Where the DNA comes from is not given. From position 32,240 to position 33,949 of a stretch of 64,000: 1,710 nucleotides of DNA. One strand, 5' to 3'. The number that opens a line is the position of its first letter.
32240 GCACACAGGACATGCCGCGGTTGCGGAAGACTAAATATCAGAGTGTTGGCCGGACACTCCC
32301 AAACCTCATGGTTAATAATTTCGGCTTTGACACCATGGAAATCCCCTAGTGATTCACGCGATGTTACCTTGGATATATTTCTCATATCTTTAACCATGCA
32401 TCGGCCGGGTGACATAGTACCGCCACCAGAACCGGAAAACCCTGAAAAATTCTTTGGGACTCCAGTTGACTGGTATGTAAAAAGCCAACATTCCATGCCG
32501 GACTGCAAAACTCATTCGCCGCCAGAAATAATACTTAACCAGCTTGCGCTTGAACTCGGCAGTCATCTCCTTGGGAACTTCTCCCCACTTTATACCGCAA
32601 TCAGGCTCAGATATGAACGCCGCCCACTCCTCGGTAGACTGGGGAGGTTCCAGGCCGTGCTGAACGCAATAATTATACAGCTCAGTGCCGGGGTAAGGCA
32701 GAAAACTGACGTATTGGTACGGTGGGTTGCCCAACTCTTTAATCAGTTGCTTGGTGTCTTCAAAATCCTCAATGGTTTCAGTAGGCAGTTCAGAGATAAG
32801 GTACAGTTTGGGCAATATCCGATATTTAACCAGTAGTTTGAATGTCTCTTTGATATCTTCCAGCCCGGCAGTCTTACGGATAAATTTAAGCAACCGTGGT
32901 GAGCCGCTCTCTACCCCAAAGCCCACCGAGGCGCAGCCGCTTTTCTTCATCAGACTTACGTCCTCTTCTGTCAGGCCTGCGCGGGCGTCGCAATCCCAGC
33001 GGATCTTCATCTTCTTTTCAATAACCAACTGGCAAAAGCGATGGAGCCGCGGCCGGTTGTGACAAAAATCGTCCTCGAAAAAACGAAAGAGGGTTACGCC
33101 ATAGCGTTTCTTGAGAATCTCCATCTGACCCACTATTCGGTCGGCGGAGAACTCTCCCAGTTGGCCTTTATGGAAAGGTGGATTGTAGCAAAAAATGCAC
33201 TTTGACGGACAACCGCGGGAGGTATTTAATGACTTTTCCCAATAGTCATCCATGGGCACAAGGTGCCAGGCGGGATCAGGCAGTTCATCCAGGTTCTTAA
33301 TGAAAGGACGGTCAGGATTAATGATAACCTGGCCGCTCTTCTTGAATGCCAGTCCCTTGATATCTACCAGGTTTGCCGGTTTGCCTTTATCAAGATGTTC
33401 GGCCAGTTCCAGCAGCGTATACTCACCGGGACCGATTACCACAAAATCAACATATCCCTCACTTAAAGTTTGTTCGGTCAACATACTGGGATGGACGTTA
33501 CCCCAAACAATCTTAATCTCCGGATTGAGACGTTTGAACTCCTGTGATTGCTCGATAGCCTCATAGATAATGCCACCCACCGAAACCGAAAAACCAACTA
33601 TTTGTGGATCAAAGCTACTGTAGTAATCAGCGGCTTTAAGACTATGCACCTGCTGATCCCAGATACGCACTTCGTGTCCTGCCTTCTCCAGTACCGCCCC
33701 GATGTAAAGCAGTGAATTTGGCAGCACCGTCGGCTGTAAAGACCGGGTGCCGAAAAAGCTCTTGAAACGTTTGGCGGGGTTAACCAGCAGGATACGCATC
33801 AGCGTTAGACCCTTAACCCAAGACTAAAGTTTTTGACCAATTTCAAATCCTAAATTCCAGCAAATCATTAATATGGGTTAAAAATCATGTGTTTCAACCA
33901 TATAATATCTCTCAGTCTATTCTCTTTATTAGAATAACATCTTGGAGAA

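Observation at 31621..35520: Two tandem paralogous B12-binding radical SAM enzymes are translationally coupled to CbiZ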

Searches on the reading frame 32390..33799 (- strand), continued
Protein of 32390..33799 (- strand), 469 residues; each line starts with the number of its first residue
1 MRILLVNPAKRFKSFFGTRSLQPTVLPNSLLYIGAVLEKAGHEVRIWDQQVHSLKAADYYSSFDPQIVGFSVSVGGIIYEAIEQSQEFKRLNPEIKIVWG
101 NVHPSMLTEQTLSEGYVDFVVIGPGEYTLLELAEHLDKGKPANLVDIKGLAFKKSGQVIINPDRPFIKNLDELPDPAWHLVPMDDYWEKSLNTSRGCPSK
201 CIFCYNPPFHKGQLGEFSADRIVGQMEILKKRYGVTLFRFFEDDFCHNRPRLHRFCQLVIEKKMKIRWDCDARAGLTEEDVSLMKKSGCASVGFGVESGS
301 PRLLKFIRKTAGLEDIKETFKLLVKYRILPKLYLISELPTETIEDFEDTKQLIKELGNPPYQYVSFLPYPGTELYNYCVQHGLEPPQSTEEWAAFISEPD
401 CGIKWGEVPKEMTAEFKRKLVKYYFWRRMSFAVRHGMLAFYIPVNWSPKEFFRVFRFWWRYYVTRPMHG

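Call 64: search_protein_families(library=ncbifam, proteins=[L118:21-701:+, L119:2673-3359:+, L118:2828-3538:+, L118:730-1296:+], max_evalue=0.00001)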
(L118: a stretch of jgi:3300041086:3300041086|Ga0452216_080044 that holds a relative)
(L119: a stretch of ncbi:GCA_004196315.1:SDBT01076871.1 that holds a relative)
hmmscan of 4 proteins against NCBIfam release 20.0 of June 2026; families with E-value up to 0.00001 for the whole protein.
L118:21-701:+ (226 aa): 27 families (the best 25 are shown)
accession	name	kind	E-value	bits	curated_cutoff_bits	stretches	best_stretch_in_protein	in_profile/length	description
NF004459.0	PRK05787.2-2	equivalog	1.4e-36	126.2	298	1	8-222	3-209/210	cobalt-precorrin-7 (C(5))-methyltransferase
TIGR02467.1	CbiE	equivalog_domain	2.1e-35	122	92.9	1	11-222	1-204/204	precorrin-6y C5,15-methyltransferase (decarboxylating) subunit CbiE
NF004460.0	PRK05787.2-3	equivalog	3.5e-28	98.6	291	1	9-223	2-206/207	cobalt-precorrin-7 (C(5))-methyltransferase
NF004457.0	PRK05787.1-5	equivalog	1.7e-27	96.3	302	1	5-218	26-243/252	cobalt-precorrin-7 (C(5))-methyltransferase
NF004462.0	PRK05787.2-5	equivalog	5.9e-23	81.6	360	1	5-217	18-222/228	cobalt-precorrin-7 (C(5))-methyltransferase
NF004455.0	PRK05787.1-3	equivalog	1.3e-22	80.5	258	1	8-219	2-211/221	cobalt-precorrin-7 (C(5))-methyltransferase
NF004456.0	PRK05787.1-4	equivalog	2.6e-19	69.9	247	1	9-222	2-198/201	cobalt-precorrin-7 (C(5))-methyltransferase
TIGR01465.1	cobM_cbiF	equivalog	5.8e-19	68.4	259.65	1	9-213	1-210/247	precorrin-4 C(11)-methyltransferase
TIGR01466.1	cobJ_cbiH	equivalog_domain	2.2e-16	60.2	246.35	1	9-221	1-219/239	precorrin-3B C(17)-methyltransferase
TIGR01469.1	cobA_cysG_Cterm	equivalog_domain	4.9e-15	55.9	185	1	8-212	2-216/238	uroporphyrinogen-III C-methyltransferase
NF004454.0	PRK05787.1-1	equivalog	1.7e-14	53.9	354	1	11-212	4-189/201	cobalt-precorrin-7 (C(5))-methyltransferase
NF004790.0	PRK06136.1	subfamily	5.7e-14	52.3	198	1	6-212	3-219/250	uroporphyrinogen-III C-methyltransferase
NF004461.0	PRK05787.2-4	equivalog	6.2e-14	52.1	187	1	10-209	2-175/191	cobalt-precorrin-7 (C(5))-methyltransferase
TIGR01467.1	cobI_cbiL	equivalog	1e-12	48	163.25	1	8-127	2-141/230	precorrin-2 C(20)-methyltransferase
NF004423.0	PRK05765.1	equivalog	1.8e-12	47.3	332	1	6-124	2-125/247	precorrin-3B C(17)-methyltransferase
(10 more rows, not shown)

L119:2673-3359:+ (228 aa): 23 families
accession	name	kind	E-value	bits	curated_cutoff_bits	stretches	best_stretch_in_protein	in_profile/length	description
TIGR02467.1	CbiE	equivalog_domain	4.5e-34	117.7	92.9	1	11-225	1-204/204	precorrin-6y C5,15-methyltransferase (decarboxylating) subunit CbiE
NF004459.0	PRK05787.2-2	equivalog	1.3e-30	106.6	298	1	8-225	3-209/210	cobalt-precorrin-7 (C(5))-methyltransferase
NF004457.0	PRK05787.1-5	equivalog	3.4e-26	92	302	1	6-226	27-248/252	cobalt-precorrin-7 (C(5))-methyltransferase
NF004460.0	PRK05787.2-3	equivalog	1.6e-24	86.6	291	1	9-226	2-206/207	cobalt-precorrin-7 (C(5))-methyltransferase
NF004456.0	PRK05787.1-4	equivalog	1.1e-21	77.7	247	1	9-226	2-199/201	cobalt-precorrin-7 (C(5))-methyltransferase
NF004462.0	PRK05787.2-5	equivalog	2.6e-21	76.3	360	1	7-206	20-208/228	cobalt-precorrin-7 (C(5))-methyltransferase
TIGR01466.1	cobJ_cbiH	equivalog_domain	3.4e-21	75.9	246.35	1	9-227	1-222/239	precorrin-3B C(17)-methyltransferase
NF004455.0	PRK05787.1-3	equivalog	9.6e-19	67.8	258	1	9-225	3-216/221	cobalt-precorrin-7 (C(5))-methyltransferase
NF004454.0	PRK05787.1-1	equivalog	1.1e-15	57.7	354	1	10-225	3-198/201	cobalt-precorrin-7 (C(5))-methyltransferase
NF004423.0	PRK05765.1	equivalog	9.9e-15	54.7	332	1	8-227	4-225/247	precorrin-3B C(17)-methyltransferase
TIGR01469.1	cobA_cysG_Cterm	equivalog_domain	1e-14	54.9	185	1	8-215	2-216/238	uroporphyrinogen-III C-methyltransferase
NF012022.0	PRK15478.1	equivalog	1.5e-14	54.1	425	1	10-123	3-116/241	precorrin-3B C(17)-methyltransferase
NF004461.0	PRK05787.2-4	equivalog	5.3e-14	52.3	187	1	10-217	2-177/191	cobalt-precorrin-7 (C(5))-methyltransferase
TIGR01465.1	cobM_cbiF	equivalog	8.4e-13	48.2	259.65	1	9-214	1-208/247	precorrin-4 C(11)-methyltransferase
NF004790.0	PRK06136.1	subfamily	3.2e-12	46.6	198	1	7-215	4-219/250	uroporphyrinogen-III C-methyltransferase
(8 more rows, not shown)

L118:2828-3538:+ (236 aa): 5 families
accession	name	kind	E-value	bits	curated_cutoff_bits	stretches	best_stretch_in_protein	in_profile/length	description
NF010588.0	PRK13981.1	equivalog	5.8e-17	61.3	479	1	3-222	27-248/546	NAD+ synthase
NF040852.1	nitrile_Arch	equivalog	4.9e-15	55.4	500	1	3-196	23-212/262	nitrilase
TIGR03381.1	agmatine_aguB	equivalog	5.8e-14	52.1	410.25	1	2-190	21-221/279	N-carbamoylputrescine amidase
NF033621.1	de_GSH_amidase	exception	6.3e-11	42.1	355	1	5-155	23-174/260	deaminated glutathione amidase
NF009803.0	PRK13287.1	equivalog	3e-06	26.2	406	1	12-149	51-187/333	formamidase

L118:730-1296:+ (188 aa): 4 families
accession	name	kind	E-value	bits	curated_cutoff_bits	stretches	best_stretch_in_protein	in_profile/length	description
NF004637.0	PRK05986.1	subfamily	8.1e-57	192.1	185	1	18-188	28-197/197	cob(I)yrinic acid a,c-diamide adenosyltransferase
TIGR00708.1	cobA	equivalog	1e-49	168.7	167.75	1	18-188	5-177/177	cob(I)yrinic acid a,c-diamide adenosyltransferase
NF005648.0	PRK07414.1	equivalog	2.8e-23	82.4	248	1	17-173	19-176/178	P-loop NTPase family protein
NF005647.0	PRK07413.1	equivalog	1.2e-22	80.2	426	1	95-175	108-188/382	cob(I)yrinic acid a,c-diamide adenosyltransferase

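Call 65: predict_structure(alignment_id=A1)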
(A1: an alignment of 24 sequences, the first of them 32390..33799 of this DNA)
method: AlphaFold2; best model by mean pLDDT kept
length: 469 residues; sequences in the alignment: 24
mean_pLDDT: 82.7   pTM: 0.85
mean pLDDT of the five models: 82.7, 82.0, 81.2, 80.8, 80.0
residues with pLDDT >= 90: 195; 70-90: 190; 50-70: 64; < 50: 20
segments of 3 or more residues with pLDDT < 50: 13-18, 197-204, 466-469
pLDDT, mean of each block of 10 residues (from residue 1): 90 50 75 96 93 89 96 76 95 95 70 93 88 96 95 94 83 93 83 60 50 78 95 89 76 96 93 85 95 81 76 88 94 79 90 90 72 75 82 72 69 81 80 87 77 71 52
secondary structure, 60 per line:
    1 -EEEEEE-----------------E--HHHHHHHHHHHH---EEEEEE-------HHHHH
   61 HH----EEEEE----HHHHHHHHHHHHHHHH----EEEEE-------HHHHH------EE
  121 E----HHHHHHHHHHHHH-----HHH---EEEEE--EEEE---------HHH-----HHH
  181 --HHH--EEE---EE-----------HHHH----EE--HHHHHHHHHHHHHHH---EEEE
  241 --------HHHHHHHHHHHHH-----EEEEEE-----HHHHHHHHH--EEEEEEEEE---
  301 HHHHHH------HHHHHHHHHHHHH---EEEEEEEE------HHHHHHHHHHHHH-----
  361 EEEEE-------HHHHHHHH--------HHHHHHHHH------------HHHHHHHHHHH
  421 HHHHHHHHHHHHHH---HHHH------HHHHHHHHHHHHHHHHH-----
elements in order: E2-7 H28-39 E43-48 H56-62 E67-71 H76-91 E96-100 H108-112 E119-121 H126-138 E150-154 E157-160 E188-190 H207-210 H219-233 E237-240 H249-261 E267-272 H278-286 E289-297 H301-306 H313-325 E329-336 H343-355 E361-365 H373-380 H389-397 H410-434 H438-441 H448-464

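Call 69: fold_search(model_id=the predicted structure, library=pdb)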
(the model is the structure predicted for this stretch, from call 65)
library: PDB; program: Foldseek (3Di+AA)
matches with E <= 10: 1683; with E <= 0.001: 62
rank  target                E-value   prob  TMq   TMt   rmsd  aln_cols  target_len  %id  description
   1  6fd2_B                1.5e-20  1.00  0.67  0.69   8.8       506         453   21  Radical SAM 1,2-diol dehydratase AprD4 in complex with its substrate paromamine (released 2018-01-17)
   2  6fd2_A                1.7e-20  1.00  0.69  0.72   6.3       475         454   22  Radical SAM 1,2-diol dehydratase AprD4 in complex with its substrate paromamine (released 2018-01-17)
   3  6wte_A                3.1e-19  1.00  0.67  0.56   5.9       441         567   19  Structure of radical S-adenosylmethionine methyltransferase, TsrM, from Kitasatospora setae with cobalamin and [4Fe-4S (released 2020-12-23)
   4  6wtf_A                7.1e-19  1.00  0.64  0.56   4.4       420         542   19  Structure of radical S-adenosylmethionine methyltransferase, TsrM, from Kitasatospora setae with tryptophan substrate  (released 2020-12-23)
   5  5ul4                  1.1e-18  1.00  0.63  0.42  13.5       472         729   20  Structure of Cobalamin-dependent S-adenosylmethionine radical enzyme OxsB with aqua-cobalamin and S-adenosylmethionine b (released 2017-04-19)
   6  9ccb                  1.3e-18  1.00  0.61  0.68   9.9       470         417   22  X-ray crystal structure of methyl-coenzyme M reductase glutamine methylase (MgmA) from Methanothermobacter marburgensis  (released 2025-01-01)
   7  6wte_B                1.6e-18  1.00  0.67  0.60   4.4       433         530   19  Structure of radical S-adenosylmethionine methyltransferase, TsrM, from Kitasatospora setae with cobalamin and [4Fe-4S (released 2020-12-23)
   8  9n1d                  6.5e-18  1.00  0.68  0.52   6.4       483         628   16  Crystal structure of CysS from Corallococcus sp. CA054B with 5'-deoxyadenosine and methionine bound (released 2026-01-28)
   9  5ul3                  7.7e-18  1.00  0.63  0.42  13.1       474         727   21  Structure of Cobalamin-dependent S-adenosylmethionine radical enzyme OxsB with aqua-cobalamin bound (released 2017-04-19)
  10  6wtf_B                9.3e-18  1.00  0.64  0.57   4.2       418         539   20  Structure of radical S-adenosylmethionine methyltransferase, TsrM, from Kitasatospora setae with tryptophan substrate  (released 2020-12-23)
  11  9n1c                  2.7e-17  1.00  0.64  0.50   5.4       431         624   16  Crystal structure of CysS from Corallococcus sp. CA054B with 5'-deoxyadenosine, methionine, and pantetheinylated 3-ethox (released 2026-01-28)
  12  5ul2                  4.6e-17  1.00  0.67  0.45   8.2       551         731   21  Structure of Apo, SeMet-labeled Cobalamin-dependent S-adenosylmethionine radical enzyme OxsB (released 2017-04-19)
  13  9n1b                  7.4e-17  1.00  0.65  0.50   5.4       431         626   16  Crystal structure of CysS from Corallococcus sp. CA054B with 5'-deoxyadenosine, methionine, and pantetheinylated 3-metho (released 2026-01-28)
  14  7kdx_B                1.6e-15  1.00  0.61  0.45   4.4       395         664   17  Crystal structure of Streptomyces tokunonesis TokK with hydroxycobalamin, 5'-deoxyadenosine, and methionine (released 2022-01-12)
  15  7kdy_A                1.9e-15  1.00  0.60  0.44   4.3       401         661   16  Crystal structure of Streptomyces tokunonesis TokK with hydroxycobalamin, 5'-deoxyadenosine, methionine, and (2R)-pant (released 2022-01-12)
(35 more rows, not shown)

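Call 85: search_protein_families(library=pfam, proteins=[L119:4164-4844:+, L119:3531-3932:-, L015:2366-3511:+, L015:3524-4168:+, L015:4227-4961:+, L015:5054-6121:+, L015:274-831:+], max_evalue=0.01)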
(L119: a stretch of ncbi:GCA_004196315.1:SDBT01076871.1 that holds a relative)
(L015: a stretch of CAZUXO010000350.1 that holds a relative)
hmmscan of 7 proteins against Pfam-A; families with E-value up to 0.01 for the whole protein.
L119:4164-4844:+ (227 aa): 2 families
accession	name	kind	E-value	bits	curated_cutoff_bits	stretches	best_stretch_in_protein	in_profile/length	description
PF02310.24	B12-binding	-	1.1e-16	61.2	32.1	1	22-132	9-121/121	B12 binding domain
PF04055.27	Radical_SAM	-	7.3e-05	23.4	29.5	1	190-225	2-38/166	Radical SAM superfamily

L119:3531-3932:- (133 aa): 0 families

L015:2366-3511:+ (381 aa): 10 families
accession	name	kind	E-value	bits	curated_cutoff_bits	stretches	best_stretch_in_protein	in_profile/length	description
PF12801.12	Fer4_5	-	1.8e-13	50.6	22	2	143-179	5-43/48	4Fe-4S binding domain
PF00037.32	Fer4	-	1.3e-11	44.2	21.1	2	325-342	7-24/24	4Fe-4S binding domain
PF12837.12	Fer4_6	-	1.1e-06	28.7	25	1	289-306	2-19/24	4Fe-4S binding domain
PF12838.12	Fer4_7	-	9e-06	26.5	27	1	295-340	1-52/52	4Fe-4S dicluster domain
PF13746.11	Fer4_18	-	2.1e-05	25.2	27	1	271-338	9-73/114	4Fe-4S dicluster domain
PF13237.11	Fer4_10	-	2.1e-05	24.8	25.5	1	289-337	2-53/53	4Fe-4S dicluster domain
PF13484.11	Fer4_16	-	2.5e-05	25.4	30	1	326-344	2-20/66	4Fe-4S double cluster binding domain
PF13187.11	Fer4_9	-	6.3e-05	23.4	27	1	295-341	1-52/52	4Fe-4S dicluster domain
PF14697.11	Fer4_21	-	0.00036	21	35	1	290-341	2-57/59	4Fe-4S dicluster domain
PF12797.12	Fer4_2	-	0.00089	19.5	24.5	0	325-338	9-22/22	4Fe-4S binding domain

L015:3524-4168:+ (214 aa): 1 family
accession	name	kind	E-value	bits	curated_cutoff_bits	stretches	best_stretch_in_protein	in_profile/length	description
PF13386.12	DsbD_2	-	1.4e-18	68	24.9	1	9-202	3-198/199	Cytochrome C biogenesis protein transmembrane region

L015:4227-4961:+ (244 aa): 0 families

L015:5054-6121:+ (355 aa): 1 family
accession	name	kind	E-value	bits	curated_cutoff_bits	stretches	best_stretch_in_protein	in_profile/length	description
PF01136.24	Peptidase_U32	-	0.00024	20.9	22.4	0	95-175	6-83/233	Peptidase family U32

L015:274-831:+ (185 aa): 0 families

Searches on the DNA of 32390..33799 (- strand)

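Call 73: search_rna_families(sources=[L001, L005, L007, L031, L033, L114, L115, L116, L118], threshold=gathering)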
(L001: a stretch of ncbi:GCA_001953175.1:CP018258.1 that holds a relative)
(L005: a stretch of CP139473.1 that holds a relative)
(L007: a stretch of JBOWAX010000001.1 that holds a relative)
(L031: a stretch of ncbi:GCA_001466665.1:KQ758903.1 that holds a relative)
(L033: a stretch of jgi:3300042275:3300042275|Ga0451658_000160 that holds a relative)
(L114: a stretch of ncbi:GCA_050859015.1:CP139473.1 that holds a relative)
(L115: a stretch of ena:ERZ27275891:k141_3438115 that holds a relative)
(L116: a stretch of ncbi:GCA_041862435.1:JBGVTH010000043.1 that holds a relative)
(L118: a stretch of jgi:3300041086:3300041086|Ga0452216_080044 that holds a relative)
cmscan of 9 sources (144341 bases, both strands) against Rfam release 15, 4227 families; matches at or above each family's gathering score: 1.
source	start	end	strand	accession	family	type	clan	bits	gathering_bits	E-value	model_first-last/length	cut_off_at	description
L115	2820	2964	+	RF00174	Cobalamin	Cis-reg; riboswitch;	CL00101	35.2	31.5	6.7e-05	1-189/189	no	Cobalamin riboswitch aptamer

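Call 84: search_rna_families(sources=[L008, L010, L011, L012, L016, L017, L019, L020], threshold=gathering)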
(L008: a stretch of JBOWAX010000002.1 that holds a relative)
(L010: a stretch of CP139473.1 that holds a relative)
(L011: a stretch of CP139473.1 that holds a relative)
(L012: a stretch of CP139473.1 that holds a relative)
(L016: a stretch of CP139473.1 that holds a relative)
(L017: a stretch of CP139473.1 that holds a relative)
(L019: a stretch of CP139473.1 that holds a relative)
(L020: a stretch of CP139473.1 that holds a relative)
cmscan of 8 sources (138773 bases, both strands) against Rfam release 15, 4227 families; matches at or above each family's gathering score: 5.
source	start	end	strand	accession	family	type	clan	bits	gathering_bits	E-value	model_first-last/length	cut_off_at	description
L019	6448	6520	+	RF00005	tRNA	Gene; tRNA;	CL00001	76.2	29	1.3e-14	1-71/71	no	tRNA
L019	2107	2248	-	RF01055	Molybdenum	Cis-reg; riboswitch;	-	73.9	36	1.2e-15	1-135/135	no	Molybdenum/Tungsten riboswitch aptamer (Moco RNA motif)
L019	6353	6425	+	RF00005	tRNA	Gene; tRNA;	CL00001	72.5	29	1.4e-13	1-71/71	no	tRNA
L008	2807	2879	-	RF00005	tRNA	Gene; tRNA;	CL00001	69.1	29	1.2e-12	1-71/71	no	tRNA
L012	16197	16279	-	RF01786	c-di-GMP-II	Cis-reg; riboswitch;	CL00127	56.7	53.5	1.4e-09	1-84/84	no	Cyclic di-GMP-II riboswitch aptamer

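Call 91: search_rna_families(sources=[L010, L016, L017], threshold=evalue, max_evalue=0.1)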
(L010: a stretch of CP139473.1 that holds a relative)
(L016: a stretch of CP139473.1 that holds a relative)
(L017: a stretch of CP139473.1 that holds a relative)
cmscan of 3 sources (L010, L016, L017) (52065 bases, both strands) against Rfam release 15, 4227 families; matches with E-value up to 0.1: 1.
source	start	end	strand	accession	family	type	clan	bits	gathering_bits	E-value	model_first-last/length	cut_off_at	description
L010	13715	13835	+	RF00506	Thr_leader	Cis-reg; leader;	-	32.7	55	0.025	1-118/118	no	Threonine operon leader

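Call 99: build_rna_model(alignment_id=A6)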
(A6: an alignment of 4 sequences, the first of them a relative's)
Model R1 built from alignment A6 (4 sequences, 131 columns); structure: RNAalifold consensus.
model positions 125; base pairs 43; branch points 1; effective number of sequences 0.76; information 0.591 bits per position. Calibrated on 0.2 Mb of random sequence (short: E-values are rough).
structure used (alignment columns):
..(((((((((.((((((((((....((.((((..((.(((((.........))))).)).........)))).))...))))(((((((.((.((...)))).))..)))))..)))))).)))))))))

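Call 101: search_with_rna_model(model_id=R1, sources=[window, L001, L002, L005, L006, L007, L008, L009, L010, L011, L012, L013, L014, L015, L016, L017, L018, L019, L020, L021, L022, L031, L033, L034, L037, L040, L041, L043, L047, L048, L049, L050, L051, L052, L058, L064, L068, L069, L070, L071, L076, L081, L085, L087, L092, L114, L115, L116, L117, L118, L119], max_evalue=1)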
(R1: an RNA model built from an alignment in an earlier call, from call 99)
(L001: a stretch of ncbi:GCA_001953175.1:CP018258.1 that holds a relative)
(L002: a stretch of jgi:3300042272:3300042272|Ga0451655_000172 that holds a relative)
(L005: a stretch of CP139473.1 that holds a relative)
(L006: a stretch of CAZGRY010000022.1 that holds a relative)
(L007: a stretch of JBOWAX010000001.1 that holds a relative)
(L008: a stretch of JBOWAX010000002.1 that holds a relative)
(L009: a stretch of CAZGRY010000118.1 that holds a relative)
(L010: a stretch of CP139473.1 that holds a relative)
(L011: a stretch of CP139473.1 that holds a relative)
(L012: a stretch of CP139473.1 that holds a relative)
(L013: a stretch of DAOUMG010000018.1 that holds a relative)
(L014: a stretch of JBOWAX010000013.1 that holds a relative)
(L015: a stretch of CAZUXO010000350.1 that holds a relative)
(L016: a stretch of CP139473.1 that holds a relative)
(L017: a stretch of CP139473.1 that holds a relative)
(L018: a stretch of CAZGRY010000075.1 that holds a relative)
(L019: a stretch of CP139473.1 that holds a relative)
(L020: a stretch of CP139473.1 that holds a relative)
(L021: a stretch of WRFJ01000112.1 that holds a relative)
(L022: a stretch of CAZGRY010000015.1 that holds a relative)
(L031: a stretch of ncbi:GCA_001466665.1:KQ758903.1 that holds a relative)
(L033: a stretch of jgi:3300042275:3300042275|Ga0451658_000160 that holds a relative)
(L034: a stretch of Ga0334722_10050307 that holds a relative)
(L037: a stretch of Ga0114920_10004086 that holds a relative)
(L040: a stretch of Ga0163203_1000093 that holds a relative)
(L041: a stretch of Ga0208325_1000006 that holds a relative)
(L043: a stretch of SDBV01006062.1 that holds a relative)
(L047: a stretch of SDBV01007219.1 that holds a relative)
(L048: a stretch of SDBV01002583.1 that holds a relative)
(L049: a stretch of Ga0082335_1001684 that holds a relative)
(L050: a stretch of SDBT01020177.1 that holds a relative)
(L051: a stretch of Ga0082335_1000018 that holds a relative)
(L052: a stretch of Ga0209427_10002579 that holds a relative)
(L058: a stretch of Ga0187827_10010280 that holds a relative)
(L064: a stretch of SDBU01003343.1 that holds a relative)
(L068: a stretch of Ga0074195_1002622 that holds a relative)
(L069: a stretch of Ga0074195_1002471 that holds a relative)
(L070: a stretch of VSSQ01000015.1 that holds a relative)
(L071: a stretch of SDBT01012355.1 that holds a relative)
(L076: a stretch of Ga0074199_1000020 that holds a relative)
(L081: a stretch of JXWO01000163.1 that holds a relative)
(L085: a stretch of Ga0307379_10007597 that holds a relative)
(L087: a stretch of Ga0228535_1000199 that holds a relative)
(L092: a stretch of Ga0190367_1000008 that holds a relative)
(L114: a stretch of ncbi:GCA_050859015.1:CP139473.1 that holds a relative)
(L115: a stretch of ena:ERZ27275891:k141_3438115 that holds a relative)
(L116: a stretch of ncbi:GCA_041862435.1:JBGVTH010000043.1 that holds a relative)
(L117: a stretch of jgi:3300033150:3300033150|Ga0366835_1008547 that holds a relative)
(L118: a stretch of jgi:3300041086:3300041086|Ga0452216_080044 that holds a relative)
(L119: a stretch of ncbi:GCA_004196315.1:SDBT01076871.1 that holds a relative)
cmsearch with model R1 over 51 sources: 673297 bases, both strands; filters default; matches with E-value up to 1: 4.
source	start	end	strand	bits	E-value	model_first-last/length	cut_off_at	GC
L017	4015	4144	+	133.4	4.9e-25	1-125/125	no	0.65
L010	4841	4964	+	131.6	1.1e-24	1-125/125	no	0.65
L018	1088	1217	+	130.7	1.7e-24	1-125/125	no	0.65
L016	5275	5399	+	113.8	6.5e-21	1-125/125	no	0.63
